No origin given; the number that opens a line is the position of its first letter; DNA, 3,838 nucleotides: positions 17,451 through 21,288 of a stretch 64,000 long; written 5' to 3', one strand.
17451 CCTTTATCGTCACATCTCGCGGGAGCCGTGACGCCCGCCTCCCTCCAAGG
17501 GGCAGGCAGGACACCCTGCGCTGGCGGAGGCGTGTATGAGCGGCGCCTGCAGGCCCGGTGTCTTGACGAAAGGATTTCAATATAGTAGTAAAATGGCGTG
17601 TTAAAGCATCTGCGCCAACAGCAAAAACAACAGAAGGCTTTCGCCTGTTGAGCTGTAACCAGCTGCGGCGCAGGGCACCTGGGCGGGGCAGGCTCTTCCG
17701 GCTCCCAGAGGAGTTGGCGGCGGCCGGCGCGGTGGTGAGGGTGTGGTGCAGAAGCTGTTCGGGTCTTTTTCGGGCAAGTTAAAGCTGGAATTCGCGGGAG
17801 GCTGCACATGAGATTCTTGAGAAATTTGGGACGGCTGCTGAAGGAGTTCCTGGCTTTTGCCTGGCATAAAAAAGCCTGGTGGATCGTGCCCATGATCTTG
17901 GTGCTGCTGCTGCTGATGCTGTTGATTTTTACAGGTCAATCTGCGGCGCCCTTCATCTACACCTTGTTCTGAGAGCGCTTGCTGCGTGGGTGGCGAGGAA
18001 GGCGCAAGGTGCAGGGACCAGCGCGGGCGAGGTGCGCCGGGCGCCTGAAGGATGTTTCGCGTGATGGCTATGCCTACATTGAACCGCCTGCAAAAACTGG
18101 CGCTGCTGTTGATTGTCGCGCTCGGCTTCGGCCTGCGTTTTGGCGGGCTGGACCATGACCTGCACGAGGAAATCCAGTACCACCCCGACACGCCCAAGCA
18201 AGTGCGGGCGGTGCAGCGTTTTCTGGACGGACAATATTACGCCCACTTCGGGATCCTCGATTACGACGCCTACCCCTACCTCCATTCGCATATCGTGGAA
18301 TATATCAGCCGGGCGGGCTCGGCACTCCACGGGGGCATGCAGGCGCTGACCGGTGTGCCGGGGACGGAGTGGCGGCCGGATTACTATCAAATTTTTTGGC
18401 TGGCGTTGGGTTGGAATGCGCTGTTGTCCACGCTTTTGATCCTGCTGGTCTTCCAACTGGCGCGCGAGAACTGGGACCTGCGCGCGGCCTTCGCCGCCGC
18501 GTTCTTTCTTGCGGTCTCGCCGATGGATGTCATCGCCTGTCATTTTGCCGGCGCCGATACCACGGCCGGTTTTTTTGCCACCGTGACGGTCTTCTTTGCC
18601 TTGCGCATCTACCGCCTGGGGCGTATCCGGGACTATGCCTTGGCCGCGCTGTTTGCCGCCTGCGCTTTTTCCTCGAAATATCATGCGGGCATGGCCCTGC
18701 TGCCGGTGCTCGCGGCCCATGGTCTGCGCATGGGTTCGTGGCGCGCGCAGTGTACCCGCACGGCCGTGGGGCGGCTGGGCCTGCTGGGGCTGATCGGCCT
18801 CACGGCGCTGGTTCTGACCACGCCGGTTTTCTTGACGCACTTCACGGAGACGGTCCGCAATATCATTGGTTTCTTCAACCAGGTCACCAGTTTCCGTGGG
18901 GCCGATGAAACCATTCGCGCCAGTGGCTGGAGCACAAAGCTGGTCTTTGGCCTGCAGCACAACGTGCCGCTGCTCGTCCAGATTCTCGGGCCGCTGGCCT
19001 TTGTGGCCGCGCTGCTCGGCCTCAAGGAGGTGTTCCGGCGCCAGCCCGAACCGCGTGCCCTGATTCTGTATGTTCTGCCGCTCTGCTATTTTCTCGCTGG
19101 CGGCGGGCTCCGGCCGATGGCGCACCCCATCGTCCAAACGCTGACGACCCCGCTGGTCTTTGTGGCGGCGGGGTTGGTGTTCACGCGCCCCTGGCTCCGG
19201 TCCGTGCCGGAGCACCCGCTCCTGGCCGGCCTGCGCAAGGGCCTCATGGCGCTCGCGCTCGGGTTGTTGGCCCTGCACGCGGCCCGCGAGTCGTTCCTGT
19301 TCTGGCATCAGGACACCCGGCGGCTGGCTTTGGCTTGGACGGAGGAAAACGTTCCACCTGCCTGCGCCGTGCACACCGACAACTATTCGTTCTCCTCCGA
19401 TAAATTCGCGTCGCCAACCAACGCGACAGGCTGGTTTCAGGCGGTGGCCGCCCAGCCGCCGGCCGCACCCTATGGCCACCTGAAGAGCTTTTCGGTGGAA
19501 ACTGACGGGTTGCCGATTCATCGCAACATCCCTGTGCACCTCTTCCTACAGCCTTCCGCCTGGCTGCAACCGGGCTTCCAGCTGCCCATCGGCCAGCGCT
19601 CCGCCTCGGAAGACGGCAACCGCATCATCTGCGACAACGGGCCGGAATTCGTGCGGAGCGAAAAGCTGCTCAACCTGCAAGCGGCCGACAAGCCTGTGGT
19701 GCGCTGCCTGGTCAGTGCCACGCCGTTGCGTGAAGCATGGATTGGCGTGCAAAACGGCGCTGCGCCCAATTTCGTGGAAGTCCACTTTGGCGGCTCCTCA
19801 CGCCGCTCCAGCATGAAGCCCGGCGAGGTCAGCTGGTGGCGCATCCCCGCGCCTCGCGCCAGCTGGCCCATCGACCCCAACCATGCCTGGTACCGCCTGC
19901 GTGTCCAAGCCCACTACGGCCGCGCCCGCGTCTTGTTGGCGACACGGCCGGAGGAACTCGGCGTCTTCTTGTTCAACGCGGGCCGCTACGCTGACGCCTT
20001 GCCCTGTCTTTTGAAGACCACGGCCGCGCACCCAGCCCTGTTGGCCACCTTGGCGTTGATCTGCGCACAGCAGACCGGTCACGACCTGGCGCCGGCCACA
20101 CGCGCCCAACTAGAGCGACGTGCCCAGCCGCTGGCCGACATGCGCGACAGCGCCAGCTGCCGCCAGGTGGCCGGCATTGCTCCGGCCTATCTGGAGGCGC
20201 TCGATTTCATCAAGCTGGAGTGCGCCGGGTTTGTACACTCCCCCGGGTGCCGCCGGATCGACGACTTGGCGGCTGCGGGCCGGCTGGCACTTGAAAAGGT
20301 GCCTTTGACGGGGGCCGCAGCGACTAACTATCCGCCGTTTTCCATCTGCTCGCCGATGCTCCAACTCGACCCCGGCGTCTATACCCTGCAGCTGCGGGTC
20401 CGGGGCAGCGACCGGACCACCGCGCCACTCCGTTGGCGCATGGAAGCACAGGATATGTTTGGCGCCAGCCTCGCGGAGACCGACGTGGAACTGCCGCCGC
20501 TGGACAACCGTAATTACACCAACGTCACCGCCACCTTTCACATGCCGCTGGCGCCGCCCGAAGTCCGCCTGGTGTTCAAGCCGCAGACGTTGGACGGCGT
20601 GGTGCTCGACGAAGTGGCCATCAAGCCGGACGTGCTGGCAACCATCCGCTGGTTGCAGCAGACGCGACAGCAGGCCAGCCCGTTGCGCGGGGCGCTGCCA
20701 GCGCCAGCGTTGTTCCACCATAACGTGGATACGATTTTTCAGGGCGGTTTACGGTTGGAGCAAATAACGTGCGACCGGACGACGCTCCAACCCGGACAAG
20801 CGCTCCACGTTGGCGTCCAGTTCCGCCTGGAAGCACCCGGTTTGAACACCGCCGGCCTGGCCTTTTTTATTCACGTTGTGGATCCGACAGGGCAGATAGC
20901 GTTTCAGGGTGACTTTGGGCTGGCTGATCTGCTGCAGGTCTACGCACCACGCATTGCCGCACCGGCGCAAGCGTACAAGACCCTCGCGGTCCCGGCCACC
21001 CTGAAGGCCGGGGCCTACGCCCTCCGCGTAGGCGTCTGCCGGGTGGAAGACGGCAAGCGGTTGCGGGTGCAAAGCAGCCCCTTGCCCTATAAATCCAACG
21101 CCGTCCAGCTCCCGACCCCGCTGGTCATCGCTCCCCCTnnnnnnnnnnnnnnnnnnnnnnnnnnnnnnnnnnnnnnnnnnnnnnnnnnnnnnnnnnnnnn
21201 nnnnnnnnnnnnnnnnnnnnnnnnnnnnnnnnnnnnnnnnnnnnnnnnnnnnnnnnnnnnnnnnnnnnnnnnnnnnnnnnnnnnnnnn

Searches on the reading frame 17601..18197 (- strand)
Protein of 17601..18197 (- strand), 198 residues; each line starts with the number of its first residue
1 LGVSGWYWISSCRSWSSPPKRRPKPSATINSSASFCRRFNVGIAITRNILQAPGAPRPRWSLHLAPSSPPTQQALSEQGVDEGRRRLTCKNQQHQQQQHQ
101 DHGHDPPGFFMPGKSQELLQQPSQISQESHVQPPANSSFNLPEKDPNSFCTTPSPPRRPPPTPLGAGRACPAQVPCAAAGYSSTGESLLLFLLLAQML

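Call 12: search_protein_families(library=pfam, proteins=[window:17601-18197:-], max_evalue=0.01)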
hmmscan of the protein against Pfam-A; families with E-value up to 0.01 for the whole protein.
window:17601-18197:- (198 aa): 1 family
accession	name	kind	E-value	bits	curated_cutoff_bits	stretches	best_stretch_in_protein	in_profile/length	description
PF02510.20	SPAN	-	0.0047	17.7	24.8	1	62-104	33-76/84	Surface presentation of antigen domain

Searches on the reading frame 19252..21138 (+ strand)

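Call 81: search_protein_families(library=pfam, proteins=[window:19252-21138:+], max_evalue=1)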
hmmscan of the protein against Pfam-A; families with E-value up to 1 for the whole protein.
window:19252-21138:+ (629 aa): 2 families
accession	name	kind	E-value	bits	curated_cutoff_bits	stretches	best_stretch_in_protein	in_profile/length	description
PF14524.12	Wzt_C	-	0.007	16.8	30.4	0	369-396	91-121/143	Wzt C-terminal domain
PF09477.16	Type_III_YscG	-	0.064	13.8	32.1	1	240-309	50-110/116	Bacterial type III secretion system chaperone protein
